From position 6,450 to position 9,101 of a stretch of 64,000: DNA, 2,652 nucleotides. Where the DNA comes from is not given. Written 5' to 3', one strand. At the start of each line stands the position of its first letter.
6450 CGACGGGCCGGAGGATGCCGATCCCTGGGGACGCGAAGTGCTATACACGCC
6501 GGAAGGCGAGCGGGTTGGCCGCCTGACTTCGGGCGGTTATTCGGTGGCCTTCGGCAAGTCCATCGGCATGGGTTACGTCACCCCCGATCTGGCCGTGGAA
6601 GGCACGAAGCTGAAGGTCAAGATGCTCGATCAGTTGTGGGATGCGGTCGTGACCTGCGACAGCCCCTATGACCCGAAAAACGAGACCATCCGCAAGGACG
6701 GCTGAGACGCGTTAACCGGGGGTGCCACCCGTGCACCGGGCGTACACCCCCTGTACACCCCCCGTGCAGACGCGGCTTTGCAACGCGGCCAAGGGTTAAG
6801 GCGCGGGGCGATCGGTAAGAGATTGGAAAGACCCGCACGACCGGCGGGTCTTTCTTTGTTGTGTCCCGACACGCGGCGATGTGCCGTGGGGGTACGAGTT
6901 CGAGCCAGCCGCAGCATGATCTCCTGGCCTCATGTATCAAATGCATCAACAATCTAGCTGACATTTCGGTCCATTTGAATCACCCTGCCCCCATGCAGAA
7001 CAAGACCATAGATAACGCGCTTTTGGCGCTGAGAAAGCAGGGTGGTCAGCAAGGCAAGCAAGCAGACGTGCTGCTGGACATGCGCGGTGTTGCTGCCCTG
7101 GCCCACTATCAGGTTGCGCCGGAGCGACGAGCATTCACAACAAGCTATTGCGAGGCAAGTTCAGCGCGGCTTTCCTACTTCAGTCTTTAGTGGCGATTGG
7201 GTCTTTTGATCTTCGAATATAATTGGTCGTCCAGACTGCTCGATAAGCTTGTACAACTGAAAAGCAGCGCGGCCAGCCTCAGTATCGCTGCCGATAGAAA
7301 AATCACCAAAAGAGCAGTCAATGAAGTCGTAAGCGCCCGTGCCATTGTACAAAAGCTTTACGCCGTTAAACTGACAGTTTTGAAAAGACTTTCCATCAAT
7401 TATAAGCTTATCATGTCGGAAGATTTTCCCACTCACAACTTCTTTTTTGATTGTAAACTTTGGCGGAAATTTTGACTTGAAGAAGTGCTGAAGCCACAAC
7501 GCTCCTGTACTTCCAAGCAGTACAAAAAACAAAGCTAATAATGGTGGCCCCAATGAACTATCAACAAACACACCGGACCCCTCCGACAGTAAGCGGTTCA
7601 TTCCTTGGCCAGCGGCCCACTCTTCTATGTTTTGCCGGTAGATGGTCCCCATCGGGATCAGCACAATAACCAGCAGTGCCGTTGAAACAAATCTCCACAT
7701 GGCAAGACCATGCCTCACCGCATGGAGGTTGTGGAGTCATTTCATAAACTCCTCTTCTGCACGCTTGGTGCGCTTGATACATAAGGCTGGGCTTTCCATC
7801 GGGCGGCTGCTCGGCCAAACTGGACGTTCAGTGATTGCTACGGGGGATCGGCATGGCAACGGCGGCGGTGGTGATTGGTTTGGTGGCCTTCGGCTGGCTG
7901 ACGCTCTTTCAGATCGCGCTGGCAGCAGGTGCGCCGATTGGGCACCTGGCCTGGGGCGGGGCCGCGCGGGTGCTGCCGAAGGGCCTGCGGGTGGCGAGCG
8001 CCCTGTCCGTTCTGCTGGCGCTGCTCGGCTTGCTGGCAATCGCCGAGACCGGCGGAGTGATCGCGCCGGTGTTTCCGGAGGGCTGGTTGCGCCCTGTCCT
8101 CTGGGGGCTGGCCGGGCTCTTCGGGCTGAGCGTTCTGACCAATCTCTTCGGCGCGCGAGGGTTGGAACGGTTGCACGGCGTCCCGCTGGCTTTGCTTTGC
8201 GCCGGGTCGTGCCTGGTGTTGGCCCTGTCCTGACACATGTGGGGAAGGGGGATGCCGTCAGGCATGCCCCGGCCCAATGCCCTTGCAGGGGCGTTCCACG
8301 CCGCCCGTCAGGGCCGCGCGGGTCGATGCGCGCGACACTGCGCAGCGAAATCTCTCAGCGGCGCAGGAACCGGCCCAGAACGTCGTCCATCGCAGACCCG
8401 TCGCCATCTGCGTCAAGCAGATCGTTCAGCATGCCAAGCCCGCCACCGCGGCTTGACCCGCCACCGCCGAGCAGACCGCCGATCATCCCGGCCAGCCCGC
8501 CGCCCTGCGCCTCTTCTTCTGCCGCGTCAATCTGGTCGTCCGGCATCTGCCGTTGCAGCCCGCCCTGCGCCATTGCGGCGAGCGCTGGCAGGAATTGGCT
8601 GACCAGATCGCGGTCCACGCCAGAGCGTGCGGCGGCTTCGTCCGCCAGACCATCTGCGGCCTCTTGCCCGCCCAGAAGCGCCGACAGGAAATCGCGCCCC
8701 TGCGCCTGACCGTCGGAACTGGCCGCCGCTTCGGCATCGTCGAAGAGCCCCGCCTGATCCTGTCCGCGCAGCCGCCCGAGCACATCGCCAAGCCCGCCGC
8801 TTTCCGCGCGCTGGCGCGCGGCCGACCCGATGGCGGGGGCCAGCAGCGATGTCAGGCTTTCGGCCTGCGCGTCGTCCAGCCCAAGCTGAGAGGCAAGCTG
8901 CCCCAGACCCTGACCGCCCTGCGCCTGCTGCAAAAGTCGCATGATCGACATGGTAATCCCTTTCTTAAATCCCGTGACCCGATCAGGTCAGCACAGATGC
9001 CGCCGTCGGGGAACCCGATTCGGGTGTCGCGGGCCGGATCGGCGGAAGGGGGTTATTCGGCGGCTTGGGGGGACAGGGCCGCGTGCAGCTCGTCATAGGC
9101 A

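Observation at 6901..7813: Low-GC cargo islet bracketed by ~49-bp diverged inverted repeats: candidate undescribed mini mobile cassette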

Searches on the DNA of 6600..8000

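Call 72: search_rna_families(source=window, start=6600, end=8000, threshold=evalue, max_evalue=1)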
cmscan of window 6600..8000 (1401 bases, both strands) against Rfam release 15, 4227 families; matches with E-value up to 1: 1.
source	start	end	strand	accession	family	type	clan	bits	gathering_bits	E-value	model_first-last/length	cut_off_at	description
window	7580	7656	-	RF01149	sR10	Gene; snRNA; snoRNA; CD-box;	-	14.5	45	0.93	1-54/54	no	Small nucleolar RNA sR10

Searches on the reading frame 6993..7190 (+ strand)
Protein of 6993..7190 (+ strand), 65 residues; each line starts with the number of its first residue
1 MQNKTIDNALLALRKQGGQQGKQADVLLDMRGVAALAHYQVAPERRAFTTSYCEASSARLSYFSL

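Call 7: search_protein_families(library=pfam, proteins=[window:6993-7190:+], max_evalue=0.1)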
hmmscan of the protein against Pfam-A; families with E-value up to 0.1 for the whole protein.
window:6993-7190:+ (65 aa): 0 families

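Call 8: search_protein_families(library=ncbifam, proteins=[window:6993-7190:+], max_evalue=0.1)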
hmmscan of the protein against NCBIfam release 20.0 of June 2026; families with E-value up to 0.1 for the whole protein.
window:6993-7190:+ (65 aa): 0 families

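Call 17: find_homologous_proteins(query=window:6993-7190:+, max_evalue=0.1)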
Query window:6993-7190:+ (65 aa): 9 proteins with E <= 0.1 among 10 candidates.
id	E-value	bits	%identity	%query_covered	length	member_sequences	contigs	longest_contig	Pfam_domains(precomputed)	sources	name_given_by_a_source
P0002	4.0e-12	63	66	82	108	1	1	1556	-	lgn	-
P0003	2.4e-10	57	64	89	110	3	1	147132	PF17778.8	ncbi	-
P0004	3.4e-10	57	69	75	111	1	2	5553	-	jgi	-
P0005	4.7e-10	56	61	86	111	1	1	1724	-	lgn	-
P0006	7.4e-10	56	58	82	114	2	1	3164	-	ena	-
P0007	1.6e-9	55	62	80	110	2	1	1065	-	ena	-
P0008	2.6e-9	54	72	66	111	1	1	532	-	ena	-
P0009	2.4e-8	51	70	72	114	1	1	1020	-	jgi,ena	-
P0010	2.1e-7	48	63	75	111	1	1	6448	-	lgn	-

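Call 22: find_encoding_contigs(protein=P0003, flank=10000, max_places=4)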
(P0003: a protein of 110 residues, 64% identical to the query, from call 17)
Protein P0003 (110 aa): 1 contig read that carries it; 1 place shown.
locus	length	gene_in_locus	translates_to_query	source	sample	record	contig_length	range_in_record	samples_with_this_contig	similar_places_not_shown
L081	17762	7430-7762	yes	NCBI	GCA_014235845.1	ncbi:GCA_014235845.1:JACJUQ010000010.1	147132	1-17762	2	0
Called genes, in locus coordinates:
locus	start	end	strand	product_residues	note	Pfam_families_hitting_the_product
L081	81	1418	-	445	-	PF00512:HisKA, PF02518:HATPase_c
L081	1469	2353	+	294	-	PF00753:Lactamase_B, PF12706:Lactamase_B_2 (weak), PF17778:WHD_BLACT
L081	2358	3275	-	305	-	PF01745:IPT (weak), PF01715:IPPT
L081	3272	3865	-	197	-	PF00005:ABC_tran, PF13304:AAA_21 (faint)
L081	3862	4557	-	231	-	PF00528:BPD_transp_1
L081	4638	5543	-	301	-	PF04227:Indigoidine_A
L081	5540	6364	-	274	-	PF00294:PfkB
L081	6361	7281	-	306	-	PF03547:Mem_trans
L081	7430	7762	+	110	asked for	PF17778:WHD_BLACT (faint)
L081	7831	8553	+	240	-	PF12686:DUF3800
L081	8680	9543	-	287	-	PF12760:Zn_ribbon_IS1595, PF12762:DDE_Tnp_IS1595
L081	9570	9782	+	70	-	-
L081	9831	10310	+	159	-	-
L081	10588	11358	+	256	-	PF00318:Ribosomal_S2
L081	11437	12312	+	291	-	PF00889:EF_TS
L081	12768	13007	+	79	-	-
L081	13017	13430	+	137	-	PF02588:YitT_membrane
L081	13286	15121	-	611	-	PF00353:HemolysinCabind, PF13403:Hint_2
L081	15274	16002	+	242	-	PF00696:AA_kinase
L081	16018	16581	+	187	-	PF01765:RRF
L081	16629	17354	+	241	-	PF01255:Prenyltransf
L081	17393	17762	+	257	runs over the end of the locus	PF01148:CTP_transf_1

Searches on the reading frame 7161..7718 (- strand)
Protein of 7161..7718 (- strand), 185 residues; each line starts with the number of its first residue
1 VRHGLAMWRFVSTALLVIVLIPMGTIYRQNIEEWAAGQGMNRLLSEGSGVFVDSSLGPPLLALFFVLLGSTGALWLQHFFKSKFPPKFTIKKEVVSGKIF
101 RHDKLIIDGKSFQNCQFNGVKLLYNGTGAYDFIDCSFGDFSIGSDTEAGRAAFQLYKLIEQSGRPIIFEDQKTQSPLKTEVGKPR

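Call 7: search_protein_families(library=pfam, proteins=[window:7161-7718:-], max_evalue=0.1)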
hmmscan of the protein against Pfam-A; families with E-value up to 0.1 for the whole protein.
window:7161-7718:- (185 aa): 0 families

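Call 8: search_protein_families(library=ncbifam, proteins=[window:7161-7718:-], max_evalue=0.1)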
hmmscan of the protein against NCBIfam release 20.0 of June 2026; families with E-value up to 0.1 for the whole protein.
window:7161-7718:- (185 aa): 0 families

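Call 11: find_homologous_proteins(query=window:7161-7718:-, max_evalue=0.01)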
Query window:7161-7718:- (185 aa): 1 proteins with E <= 0.01 among 118 candidates.
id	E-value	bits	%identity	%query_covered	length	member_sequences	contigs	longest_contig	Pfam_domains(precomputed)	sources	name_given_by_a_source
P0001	9.8e-27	112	62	46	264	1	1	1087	-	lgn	-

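Call 23: find_encoding_contigs(protein=P0001, flank=3000, max_places=4)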
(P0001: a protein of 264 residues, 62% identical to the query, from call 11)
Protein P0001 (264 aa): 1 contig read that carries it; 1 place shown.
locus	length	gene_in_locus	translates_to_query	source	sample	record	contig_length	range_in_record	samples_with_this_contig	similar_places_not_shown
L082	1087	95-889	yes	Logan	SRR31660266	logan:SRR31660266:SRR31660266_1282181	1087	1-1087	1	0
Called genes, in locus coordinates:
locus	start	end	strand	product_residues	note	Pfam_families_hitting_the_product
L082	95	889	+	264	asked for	-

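Call 48: find_encoding_contigs(protein=window:7161-7718:-, flank=3000, max_places=6)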
Protein window:7161-7718:- (185 aa): no gene with exactly this product is on record in the collection.

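Call 49: find_encoding_contigs(protein=window:7161-7700:-, flank=3000, max_places=6)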
Protein window:7161-7700:- (179 aa): no gene with exactly this product is on record in the collection.

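Call 62: search_protein_families(library=padloc, proteins=[window:7161-7700:-, P0001], max_evalue=0.01)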
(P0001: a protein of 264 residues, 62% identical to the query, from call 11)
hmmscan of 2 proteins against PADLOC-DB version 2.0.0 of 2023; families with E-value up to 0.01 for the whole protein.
window:7161-7700:- (179 aa): 0 families

P0001 (264 aa): 0 families

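Call 67: predict_structure(protein=window:7161-7700:-)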
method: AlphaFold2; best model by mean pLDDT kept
length: 179 residues; sequences in the alignment: 1
mean_pLDDT: 49.3   pTM: 0.23
mean pLDDT of the five models: 49.3, 43.7, 40.5, 40.4, 37.3
residues with pLDDT >= 90: 0; 70-90: 27; 50-70: 59; < 50: 93
segments of 3 or more residues with pLDDT < 50: 77-139, 141-143, 156-179
pLDDT, mean of each block of 10 residues (from residue 1): 66 74 65 55 53 74 75 55 30 31 34 32 33 40 53 48 36 33
secondary structure, 60 per line:
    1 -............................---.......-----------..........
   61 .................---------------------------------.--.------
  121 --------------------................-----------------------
elements in order: H2-29 H33-39 H51-77 H141-156

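Call 81: search_protein_representatives(protein=window:7161-7700:-)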
Query: 179 residues. Proteins with E-value up to 0.001 (for the whole library): 191; up to 1e-10: 17; up to 1e-30: 2. The best 150 are listed.
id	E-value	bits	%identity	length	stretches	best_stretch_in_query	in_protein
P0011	2.6e-52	193.5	53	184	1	2-179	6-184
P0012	5.0e-33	130.6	42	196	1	3-162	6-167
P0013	1.8e-29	119.0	51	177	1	57-167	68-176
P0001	2.8e-27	111.9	61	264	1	1-93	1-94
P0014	1.6e-26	109.4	39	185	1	4-167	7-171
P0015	2.6e-23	99.0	36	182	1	3-156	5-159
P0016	2.9e-21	92.3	44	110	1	68-168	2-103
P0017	3.1e-21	92.2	43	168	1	9-139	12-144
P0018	4.3e-21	91.7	49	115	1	48-152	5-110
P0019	8.1e-19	84.3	36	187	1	3-125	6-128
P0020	5.5e-16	75.1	48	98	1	3-86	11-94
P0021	9.2e-15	71.1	36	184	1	52-163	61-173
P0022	3.2e-13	66.1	29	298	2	37-154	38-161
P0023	1.6e-12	63.8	31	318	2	83-150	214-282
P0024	1.7e-11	60.5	35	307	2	75-139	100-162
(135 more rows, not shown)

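Call 84: search_protein_families(library=pfam, alignment_id=A1, max_evalue=0.01)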
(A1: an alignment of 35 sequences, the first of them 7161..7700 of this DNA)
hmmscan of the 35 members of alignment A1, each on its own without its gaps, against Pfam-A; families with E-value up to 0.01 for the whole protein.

A. member 1, window:7161-7700:- (179 aa): 0 families

B. families by the number of members that match (of 35 scanned): 6 families
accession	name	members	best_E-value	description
PF13786.12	DUF4179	1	0.00046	Domain of unknown function (DUF4179)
PF13567.11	DUF4131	1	0.003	Domain of unknown function (DUF4131)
PF13599.13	Pentapeptide_4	1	0.0033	Pentapeptide repeat region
PF16433.10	DUF5030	1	0.0054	Domain of unknown function (DUF5030)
PF13576.12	Pentapeptide_3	1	0.008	Pentapeptide repeats (9 copies)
PF07332.16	Phage_holin_3_6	1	0.0086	Putative Actinobacterial Holin-X, holin superfamily III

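Call 85: find_encoding_contigs(protein=P0011, flank=5000, max_places=4)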
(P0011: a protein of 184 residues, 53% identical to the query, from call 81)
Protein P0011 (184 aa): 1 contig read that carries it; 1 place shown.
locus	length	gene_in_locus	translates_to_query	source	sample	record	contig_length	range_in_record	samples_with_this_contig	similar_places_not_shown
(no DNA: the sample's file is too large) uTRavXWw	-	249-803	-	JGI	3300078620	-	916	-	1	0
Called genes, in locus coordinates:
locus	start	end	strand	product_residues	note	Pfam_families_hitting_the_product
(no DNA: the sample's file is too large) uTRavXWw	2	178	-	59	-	?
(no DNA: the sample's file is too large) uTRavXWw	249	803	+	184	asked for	-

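Call 86: find_encoding_contigs(protein=P0012, flank=5000, max_places=4)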
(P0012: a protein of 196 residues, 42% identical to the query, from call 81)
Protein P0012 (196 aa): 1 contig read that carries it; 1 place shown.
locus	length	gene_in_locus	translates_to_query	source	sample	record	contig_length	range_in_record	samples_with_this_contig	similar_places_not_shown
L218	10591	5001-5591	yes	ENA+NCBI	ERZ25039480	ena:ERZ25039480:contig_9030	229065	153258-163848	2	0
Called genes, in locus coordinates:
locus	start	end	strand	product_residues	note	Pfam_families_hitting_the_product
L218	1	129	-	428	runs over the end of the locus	PF13406:SLT_2, PF01471:PG_binding_1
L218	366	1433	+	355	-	PF00195:Chal_sti_synt_N, PF08392:FAE1_CUT1_RppA, PF08545:ACP_syn_III (faint), PF02797:Chal_sti_synt_C, PF08541:ACP_syn_III_C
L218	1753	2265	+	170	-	-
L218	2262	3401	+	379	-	PF01266:DAO (weak), PF01494:FAD_binding_3 (weak), PF03486:HI0933_like (faint), PF07992:Pyr_redox_2 (faint), PF13450:NAD_binding_8 (faint), PF13738:Pyr_redox_3 (faint)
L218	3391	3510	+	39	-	-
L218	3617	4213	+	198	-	PF13302:Acetyltransf_3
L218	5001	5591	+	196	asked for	-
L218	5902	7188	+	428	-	PF01053:Cys_Met_Meta_PP, PF00266:Aminotran_5, PF00155:Aminotran_1_2, PF01041:DegT_DnrJ_EryC1, PF01212:Beta_elim_lyase (weak)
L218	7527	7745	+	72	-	-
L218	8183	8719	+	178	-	PF13673:Acetyltransf_10, PF00583:Acetyltransf_1, PF13508:Acetyltransf_7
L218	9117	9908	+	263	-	PF06577:EipA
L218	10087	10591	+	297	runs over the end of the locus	-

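Call 90: predict_structure(alignment_id=A1)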
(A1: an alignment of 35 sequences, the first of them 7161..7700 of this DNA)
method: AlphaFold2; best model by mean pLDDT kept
length: 179 residues; sequences in the alignment: 35
mean_pLDDT: 89.5   pTM: 0.60
mean pLDDT of the five models: 89.5, 88.4, 88.2, 87.4, 86.3
residues with pLDDT >= 90: 112; 70-90: 52; 50-70: 15; < 50: 0
segments of 3 or more residues with pLDDT < 50: none
pLDDT, mean of each block of 10 residues (from residue 1): 91 89 86 84 86 92 96 91 92 98 98 97 96 97 94 93 68 60
secondary structure, 60 per line:
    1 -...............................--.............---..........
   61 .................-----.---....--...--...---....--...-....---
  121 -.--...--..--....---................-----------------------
elements in order: H2-32 H35-47 H51-77 E87-90 E93-95 E98-100 E104-107 E110-112 E114-117 E125-127 E134-137 H141-156

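Call 92: fold_search(model_id=the predicted structure, library=pdb)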
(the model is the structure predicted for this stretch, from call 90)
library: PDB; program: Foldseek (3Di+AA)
matches with E <= 10: 99; with E <= 0.001: 0
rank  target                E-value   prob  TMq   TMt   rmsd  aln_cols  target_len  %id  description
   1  5moy_B                2.3e-02  0.89  0.18  0.29   9.0        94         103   13  Crystal structure of the BoNT/A2 receptor-binding domain in complex with the luminal domain of its neuronal receptor S (released 2017-03-15)
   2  5jlv_C                2.5e-02  0.25  0.13  0.20  10.1        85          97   18  Receptor binding domain of Botulinum neurotoxin A in complex with human glycosylated SV2C (released 2016-06-15)
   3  9f2b_A                3.4e-02  0.84  0.17  0.26   9.8        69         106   12  Focused refinement of SV2B luminal domain and BoNT/A1 complex (released 2025-03-12)
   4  8yf0_B                4.3e-02  0.35  0.15  0.07  19.8       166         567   16  Cryo-EM structure of human SV2A (released 2024-06-12)
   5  6es1_B                5.1e-02  0.80  0.18  0.30   9.0        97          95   13  Crystal structure of the binding domain from botulinum neurotoxin A2 bound to extracellular domain of human receptor S (released 2018-04-25)
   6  5jlv_D                5.8e-02  0.13  0.10  0.16  11.2        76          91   17  Receptor binding domain of Botulinum neurotoxin A in complex with human glycosylated SV2C (released 2016-06-15)
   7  9f3c_A                6.5e-02  0.63  0.17  0.06  12.2        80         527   11  Low-resolution (5.4 angstrom) cryo-EM structure of SV2B-BoNT/A1 at pH 5.5 (released 2025-03-12)
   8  7uia_C                7.8e-02  0.35  0.14  0.24  10.8        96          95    8  Crystal structure of BoNT/E receptor binding domain in complex with SV2 and VHH (released 2023-04-05)
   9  9f1r_A                8.3e-02  0.57  0.17  0.06  12.4        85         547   12  Cryo-EM structure of SV2B-Hc-A1 complex (released 2025-03-12)
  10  9f2y_A                1.3e-01  0.72  0.16  0.28   7.1        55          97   20  Focused refinement of SV2B-LD-BoNT/A1 at pH 5.5 (released 2025-03-12)
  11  2xt4_B                1.4e-01  0.72  0.19  0.17   8.5        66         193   20  Structure of the pentapeptide repeat protein AlbG, a resistance factor for the topoisomerase poison albicidin. (released 2010-10-13)
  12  9fyr_A                1.4e-01  0.18  0.18  0.08  15.2       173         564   16  Cryo-EM structure of native SV2A in complex with TeNT-Hc, Pro-Macrobody 5 and Levetiracetam (released 2025-05-21)
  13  8jlc_A                1.5e-01  0.11  0.13  0.05  12.8       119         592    5  Cryo-EM structure of SV2A in complex with BoNT/A2 Hc and levetiracetam (released 2024-05-01)
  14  8jli_A                1.5e-01  0.08  0.10  0.05  12.6       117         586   11  Cryo-EM structure of SV2A dimer in complex levetiracetam (released 2024-05-01)
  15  7uia_F                1.9e-01  0.69  0.18  0.30   5.0        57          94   19  Crystal structure of BoNT/E receptor binding domain in complex with SV2 and VHH (released 2023-04-05)
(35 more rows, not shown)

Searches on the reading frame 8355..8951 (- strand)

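Call 7: search_protein_families(library=pfam, proteins=[window:8355-8951:-], max_evalue=0.1)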
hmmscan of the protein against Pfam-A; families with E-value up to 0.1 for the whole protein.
window:8355-8951:- (198 aa): 2 families
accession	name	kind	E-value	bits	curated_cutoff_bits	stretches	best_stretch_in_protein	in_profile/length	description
PF06078.17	DUF937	-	1.8e-12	48.3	25.4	1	6-135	2-135/135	Bacterial protein of unknown function (DUF937)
PF09339.16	HTH_IclR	-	0.016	15.4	22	1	1-35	6-40/52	IclR helix-turn-helix domain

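Call 8: search_protein_families(library=ncbifam, proteins=[window:8355-8951:-], max_evalue=0.1)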
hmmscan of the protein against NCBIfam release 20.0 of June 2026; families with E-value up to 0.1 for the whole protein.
window:8355-8951:- (198 aa): 0 families
